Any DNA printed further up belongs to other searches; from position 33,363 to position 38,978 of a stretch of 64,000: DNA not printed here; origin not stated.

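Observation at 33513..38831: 1772-aa protein: beta-rich N-terminal domain, about 600-aa coiled coil, single C-terminal MoxR/AAA_5-like ATPase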

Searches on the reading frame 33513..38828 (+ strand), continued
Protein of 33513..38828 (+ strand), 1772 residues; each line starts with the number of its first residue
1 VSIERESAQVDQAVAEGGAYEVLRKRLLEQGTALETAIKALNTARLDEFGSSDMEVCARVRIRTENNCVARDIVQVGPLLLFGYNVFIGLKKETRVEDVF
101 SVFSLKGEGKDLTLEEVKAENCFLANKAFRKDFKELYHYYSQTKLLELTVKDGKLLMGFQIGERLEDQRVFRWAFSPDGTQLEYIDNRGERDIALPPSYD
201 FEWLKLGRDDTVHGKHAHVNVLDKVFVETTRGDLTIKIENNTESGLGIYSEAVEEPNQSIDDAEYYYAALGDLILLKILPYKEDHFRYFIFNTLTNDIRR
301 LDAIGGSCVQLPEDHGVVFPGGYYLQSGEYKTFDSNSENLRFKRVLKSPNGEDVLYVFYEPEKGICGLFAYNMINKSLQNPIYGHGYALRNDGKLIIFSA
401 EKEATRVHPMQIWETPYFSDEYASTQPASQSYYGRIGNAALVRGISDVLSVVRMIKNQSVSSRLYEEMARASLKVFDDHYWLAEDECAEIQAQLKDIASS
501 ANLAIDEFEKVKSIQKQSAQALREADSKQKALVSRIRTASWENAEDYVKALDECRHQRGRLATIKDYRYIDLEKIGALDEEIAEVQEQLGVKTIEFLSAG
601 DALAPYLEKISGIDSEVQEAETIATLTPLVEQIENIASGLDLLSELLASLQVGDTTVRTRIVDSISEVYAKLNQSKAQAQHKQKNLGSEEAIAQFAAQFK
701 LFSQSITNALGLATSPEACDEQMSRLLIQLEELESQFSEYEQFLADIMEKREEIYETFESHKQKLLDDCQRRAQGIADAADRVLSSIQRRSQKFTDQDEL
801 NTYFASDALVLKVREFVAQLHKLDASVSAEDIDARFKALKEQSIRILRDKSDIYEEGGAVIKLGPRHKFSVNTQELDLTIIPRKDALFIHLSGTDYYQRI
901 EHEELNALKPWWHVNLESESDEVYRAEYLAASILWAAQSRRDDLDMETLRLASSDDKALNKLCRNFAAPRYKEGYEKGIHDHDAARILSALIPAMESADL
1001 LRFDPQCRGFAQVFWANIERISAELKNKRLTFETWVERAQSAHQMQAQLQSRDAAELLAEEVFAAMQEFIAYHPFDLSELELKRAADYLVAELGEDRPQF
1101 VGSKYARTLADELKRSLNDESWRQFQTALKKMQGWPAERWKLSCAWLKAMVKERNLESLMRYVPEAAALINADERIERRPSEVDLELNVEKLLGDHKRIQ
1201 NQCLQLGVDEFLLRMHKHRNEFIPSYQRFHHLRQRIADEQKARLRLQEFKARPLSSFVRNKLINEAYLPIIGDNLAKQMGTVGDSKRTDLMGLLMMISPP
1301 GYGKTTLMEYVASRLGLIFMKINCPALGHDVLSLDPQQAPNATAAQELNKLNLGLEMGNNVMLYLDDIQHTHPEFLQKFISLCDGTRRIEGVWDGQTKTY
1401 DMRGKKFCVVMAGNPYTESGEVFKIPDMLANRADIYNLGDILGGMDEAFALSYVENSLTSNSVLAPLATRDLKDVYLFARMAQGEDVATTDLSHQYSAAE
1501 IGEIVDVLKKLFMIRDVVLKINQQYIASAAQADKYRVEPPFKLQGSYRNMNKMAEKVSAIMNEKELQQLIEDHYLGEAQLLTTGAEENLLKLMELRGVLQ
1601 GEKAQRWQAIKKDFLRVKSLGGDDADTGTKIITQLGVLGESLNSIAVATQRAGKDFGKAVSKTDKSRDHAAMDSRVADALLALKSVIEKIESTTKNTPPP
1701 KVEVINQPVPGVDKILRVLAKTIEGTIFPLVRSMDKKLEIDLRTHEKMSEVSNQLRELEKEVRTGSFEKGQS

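Call 17: find_related_loci(query=A1, collection=genome_contigs, flank=10000)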
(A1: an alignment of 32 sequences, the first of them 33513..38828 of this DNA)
Query A1 (1772 aa) in genome_contigs; peptide patterns used: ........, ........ (x = any residue, [..] = any of these).
600 stretches matched a pattern (row limit reached: there are more); 586 encode a relative of the query (tblastn E <= 1e-3); the best 80 are kept; 80 distinct loci.
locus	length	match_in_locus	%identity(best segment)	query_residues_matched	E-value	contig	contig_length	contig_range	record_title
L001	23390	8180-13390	66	10-1762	0e+0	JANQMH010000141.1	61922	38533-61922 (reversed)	MAG: Exilibacterium sp. isolate PL25a_bin.9 k99_1963928, whole genome shotgun sequence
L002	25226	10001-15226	66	6-1763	0e+0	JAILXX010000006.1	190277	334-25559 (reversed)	MAG: Cellvibrionaceae bacterium isolate PHBVgamm5 PHBVgamm5_contig_6, whole genome shotgun sequence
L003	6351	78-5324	64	3-1763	0e+0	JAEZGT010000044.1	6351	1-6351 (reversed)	MAG: Proteobacteria bacterium isolate OH_CDB_110 k127_1592464, whole genome shotgun sequence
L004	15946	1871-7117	63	3-1763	0e+0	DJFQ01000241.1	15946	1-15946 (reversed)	MAG TPA_asm: Marinagarivorans sp. UBA5868 UBA5868_contig_59108, whole genome shotgun sequence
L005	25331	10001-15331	64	7-1765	0e+0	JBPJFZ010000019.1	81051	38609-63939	Oleiphilaceae bacterium J1-3 NODE_19_length_81051_cov_40.9269, whole genome shotgun sequence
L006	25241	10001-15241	65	10-1761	0e+0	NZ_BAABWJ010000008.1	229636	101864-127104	Pseudoteredinibacter isoporae strain HU-06130-CL sequence08, whole genome shotgun sequence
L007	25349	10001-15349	64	10-1759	0e+0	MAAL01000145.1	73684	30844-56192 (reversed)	Gammaproteobacteria bacterium 42_54_T18 BD02T18_scaffold_120, whole genome shotgun sequence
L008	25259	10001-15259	63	1-1762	0e+0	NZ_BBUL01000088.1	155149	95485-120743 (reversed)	Cellvibrio sp. OA-2007, whole genome shotgun sequence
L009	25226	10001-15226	63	10-1762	0e+0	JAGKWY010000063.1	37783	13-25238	MAG: Gammaproteobacteria bacterium isolate P7_D7_002 P7_D7_002_198, whole genome shotgun sequence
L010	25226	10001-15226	62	10-1764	0e+0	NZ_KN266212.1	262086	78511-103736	Cellvibrio mixtus subsp. mixtus J3-8 Scaffold8, whole genome shotgun sequence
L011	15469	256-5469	61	1-1763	0e+0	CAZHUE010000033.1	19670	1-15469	MAG TPA_asm: uncultured Methylomarinum sp. isolate binchicken_co24_139 genome assembly, contig: NODE_854_length_19670_co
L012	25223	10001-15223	61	4-1756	0e+0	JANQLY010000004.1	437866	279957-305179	MAG: Pseudomonadales bacterium isolate PL25a_bin.76 k99_1082477, whole genome shotgun sequence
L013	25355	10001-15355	62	1-1760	0e+0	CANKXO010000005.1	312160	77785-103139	uncultured Pseudomonadales bacterium isolate 2-516-G.fasta genome assembly, contig: NODE_5, whole genome shotgun sequenc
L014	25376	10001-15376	61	10-1759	0e+0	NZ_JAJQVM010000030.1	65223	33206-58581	Marinibactrum halimedae strain NBRC 110095 Scaffold30_1, whole genome shotgun sequence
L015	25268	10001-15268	59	10-1762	0e+0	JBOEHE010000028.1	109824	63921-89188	MAG: Arenicella sp. isolate PBSgam11 PBS13d_contig_764, whole genome shotgun sequence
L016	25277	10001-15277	58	10-1772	0e+0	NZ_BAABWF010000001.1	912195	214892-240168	Arenicella sp. 4NH20-0111 sequence01, whole genome shotgun sequence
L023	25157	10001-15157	55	10-1760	0e+0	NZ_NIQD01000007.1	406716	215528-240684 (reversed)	Pseudomonas paraeruginosa strain ATCC 9027 NODE_7_length_406716_cov_64.8028, whole genome shotgun sequence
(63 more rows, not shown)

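Call 76: search_solved_structures(query=A7, max_evalue=0.1, show_alignments=4)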
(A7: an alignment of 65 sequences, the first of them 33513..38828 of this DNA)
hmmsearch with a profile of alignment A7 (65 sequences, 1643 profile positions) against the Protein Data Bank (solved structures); distinct sequences matched with E-value up to 0.1: 62 (the best 60 are shown).
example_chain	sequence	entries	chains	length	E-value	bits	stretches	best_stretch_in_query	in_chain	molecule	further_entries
1ixr_C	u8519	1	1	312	0.0012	19.5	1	1276-1311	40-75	RuvB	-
1ixs_B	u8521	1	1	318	0.0012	19.4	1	1276-1311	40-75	RuvB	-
8efv_D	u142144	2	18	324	0.0013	19.4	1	1276-1311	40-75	Holliday junction ATP-dependent DNA helicase RuvB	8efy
1hqc_A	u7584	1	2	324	0.0013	19.4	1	1276-1311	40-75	RUVB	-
9bji_A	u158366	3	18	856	0.0015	19.1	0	1278-1310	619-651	Nuclear valosin-containing protein-like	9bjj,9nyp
9dx3_A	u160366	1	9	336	0.0018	18.9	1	1270-1311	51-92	Holliday junction branch migration complex subunit RuvB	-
9dx4_A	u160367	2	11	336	0.0019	18.8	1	1270-1310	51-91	Holliday junction branch migration complex subunit RuvB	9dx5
7swl_A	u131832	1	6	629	0.0032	18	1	1244-1310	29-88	Rix7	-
7pbl_A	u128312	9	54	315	0.02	15.4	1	1278-1312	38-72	Holliday junction ATP-dependent DNA helicase RuvB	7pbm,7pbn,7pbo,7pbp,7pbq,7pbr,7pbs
1ez3_A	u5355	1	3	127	0.022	15.2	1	569-681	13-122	SYNTAXIN-1A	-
7wub_C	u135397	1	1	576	0.027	15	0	1277-1312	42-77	Transitional endoplasmic reticulum ATPase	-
7wub_D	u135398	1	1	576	0.027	15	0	1277-1312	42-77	Transitional endoplasmic reticulum ATPase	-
6mck_A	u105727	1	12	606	0.031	14.8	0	1277-1312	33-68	Transitional endoplasmic reticulum ATPase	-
6chs_H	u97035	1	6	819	0.036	14.5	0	1278-1313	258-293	Putative cell division control protein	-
1br0_A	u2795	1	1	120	0.04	14.4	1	569-681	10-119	PROTEIN (SYNTAXIN 1-A)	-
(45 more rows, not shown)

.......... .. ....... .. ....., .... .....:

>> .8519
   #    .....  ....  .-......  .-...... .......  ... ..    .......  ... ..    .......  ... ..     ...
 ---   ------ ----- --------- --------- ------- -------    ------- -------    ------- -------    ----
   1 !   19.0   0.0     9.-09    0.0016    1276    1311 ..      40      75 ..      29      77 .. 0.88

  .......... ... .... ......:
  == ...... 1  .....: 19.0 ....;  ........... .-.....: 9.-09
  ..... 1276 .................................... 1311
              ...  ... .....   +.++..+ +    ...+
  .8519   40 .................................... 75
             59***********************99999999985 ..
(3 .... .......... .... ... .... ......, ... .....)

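Call 84: list_cluster_members(proteins=[P0001])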
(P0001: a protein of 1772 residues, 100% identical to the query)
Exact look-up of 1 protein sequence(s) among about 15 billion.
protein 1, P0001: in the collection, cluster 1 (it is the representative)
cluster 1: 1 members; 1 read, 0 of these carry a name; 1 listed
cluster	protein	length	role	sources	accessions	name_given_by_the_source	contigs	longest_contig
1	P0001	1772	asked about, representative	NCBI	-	-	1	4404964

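Call 94: search_dna_similar(query=window:33513-38828:+, collection=plasmids, mode=protein, max_evalue=1e-10, max_rows=15)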
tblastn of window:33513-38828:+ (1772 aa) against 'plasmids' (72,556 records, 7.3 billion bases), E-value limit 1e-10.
Records with a match: 13; places in all: 13; records where one place covers at least 80% of the query: 13.
Best place of each record, by identity: <60% 13.
By first word of the organism name: Streptomyces 3; Proteus 2; Deinococcus 2; Pseudomonas 1; Halomonas 1; Nonomuraea 1; Photobacterium 1; Vibrio 1; Hymenobacter 1.
By predicted mobility (MOB-suite, as given by PLSDB): non-mobilizable 10; mobilizable 3.
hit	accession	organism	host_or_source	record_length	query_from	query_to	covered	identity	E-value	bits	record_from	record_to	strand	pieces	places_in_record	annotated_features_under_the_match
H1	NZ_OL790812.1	Proteus mirabilis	-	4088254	5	1645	93%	56.9%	0e+0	1932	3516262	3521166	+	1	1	none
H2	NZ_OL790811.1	Proteus mirabilis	-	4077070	5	1645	93%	56.9%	0e+0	1932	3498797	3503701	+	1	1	none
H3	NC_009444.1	Pseudomonas fluorescens SBW25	-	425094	8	1758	99%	52.9%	0e+0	1827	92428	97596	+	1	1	DNA repair ATPase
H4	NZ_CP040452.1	Halomonas sp. PA16-9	-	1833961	1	1642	93%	47.6%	0e+0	1570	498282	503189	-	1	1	none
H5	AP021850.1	Deinococcus grandis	-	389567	17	1646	92%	47.3%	0e+0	1545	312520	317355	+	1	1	hypothetical protein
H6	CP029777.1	Deinococcus actinosclerus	mixed culture,wastewater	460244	13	1647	92%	47.1%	0e+0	1493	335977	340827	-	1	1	DNA repair protein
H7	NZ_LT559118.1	Nonomuraea gerenzanensis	-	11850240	16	1650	92%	46.1%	0e+0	1394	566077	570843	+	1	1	none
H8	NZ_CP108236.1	Streptomyces sp. NBC_00080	-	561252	18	1653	92%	44.7%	0e+0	1389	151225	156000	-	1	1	DNA repair ATPase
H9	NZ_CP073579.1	Photobacterium sp. GJ3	-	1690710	7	1646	93%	44.2%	0e+0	1383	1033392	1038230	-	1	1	record has no annotation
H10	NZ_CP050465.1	Vibrio campbellii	single cell,seawater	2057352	7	1642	92%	43.7%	0e+0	1385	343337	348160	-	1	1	none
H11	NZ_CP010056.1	Hymenobacter sp. DG25B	single cell,soil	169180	16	1615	90%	41.8%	0e+0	1259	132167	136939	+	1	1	DNA repair ATPase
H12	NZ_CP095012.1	Streptomyces sp. 2P-4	cell culture,mudflats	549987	15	1614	90%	40.0%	0e+0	1041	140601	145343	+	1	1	DNA repair ATPase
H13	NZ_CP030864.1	Streptomyces globosus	cell culture,environment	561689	15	1614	90%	40.0%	0e+0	1038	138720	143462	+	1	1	DNA repair ATPase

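Call 95: search_dna_similar(query=window:33513-38828:+, collection=phages, mode=protein, max_evalue=1e-10, max_rows=10)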
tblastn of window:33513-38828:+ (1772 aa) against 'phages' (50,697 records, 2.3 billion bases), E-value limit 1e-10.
No match.
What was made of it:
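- The gene is not mobile: 13 of 72,556 plasmid records, most of them replicons of 0.17-11.8 Mb, and 0 of 50,697 phage records (calls 94, 95). It is nearly absent from plasmids and absent from phages (calls 94, 95).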
